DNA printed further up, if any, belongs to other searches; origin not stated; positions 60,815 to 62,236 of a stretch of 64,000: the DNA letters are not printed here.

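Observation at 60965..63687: Three-gene operon: DUF6884 protein, GIY-YIG-like nuclease, and YaaA/DUF6884-like protein fused to a RelE-fold domain; candidate undescribed conflict/defence system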

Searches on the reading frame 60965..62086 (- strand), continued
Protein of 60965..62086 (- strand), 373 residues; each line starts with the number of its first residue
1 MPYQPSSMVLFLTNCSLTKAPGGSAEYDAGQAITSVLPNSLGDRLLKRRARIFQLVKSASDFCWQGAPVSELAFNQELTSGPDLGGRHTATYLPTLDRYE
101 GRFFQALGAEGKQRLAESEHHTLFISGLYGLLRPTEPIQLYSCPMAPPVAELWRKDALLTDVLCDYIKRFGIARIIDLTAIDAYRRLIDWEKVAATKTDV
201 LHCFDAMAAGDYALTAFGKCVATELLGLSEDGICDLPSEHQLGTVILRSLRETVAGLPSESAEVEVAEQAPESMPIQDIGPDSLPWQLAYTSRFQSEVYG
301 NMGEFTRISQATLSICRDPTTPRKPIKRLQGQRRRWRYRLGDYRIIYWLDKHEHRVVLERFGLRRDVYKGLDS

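Call 109: search_protein_families(library=padloc, alignment_id=A9, max_evalue=0.00001)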
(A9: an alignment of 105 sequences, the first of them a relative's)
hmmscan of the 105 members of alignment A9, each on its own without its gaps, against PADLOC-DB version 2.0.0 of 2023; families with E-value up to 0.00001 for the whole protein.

A. member 1, L004:35-1450:+ (471 aa): 0 families

B. families by the number of members that match (of 105 scanned): 142 families (the first 25 are shown)
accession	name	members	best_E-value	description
PDLC04135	mad3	4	1.3e-29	mads_3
PDLC02980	AriA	3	3.6e-12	-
PDLC04140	mad8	3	6.8e-12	mads_8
PDLC04134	mad2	2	1.5e-15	mads_2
PDLC03387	MTase_II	2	5.5e-13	Type II methyltransferase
PDLC03353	MTase_II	2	3e-09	Type II methyltransferase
PDLC03859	LmuB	2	1.1e-07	-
PDLC02566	PglZ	1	1.5e-294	PglZ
PDLC03632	MTase_III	1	6.1e-156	Type III methyltransferase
PDLC01136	RT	1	1.1e-80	RT (reverse transcriptase)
PDLC02063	Cas1_IIIb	1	5.6e-54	-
PDLC03754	RT_UG17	1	2.8e-45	DRT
PDLC02208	Ppl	1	5.9e-42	-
PDLC03688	HEase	1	1.3e-40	homing endonuclease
PDLC03636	MTase_III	1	3.5e-40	Type III methyltransferase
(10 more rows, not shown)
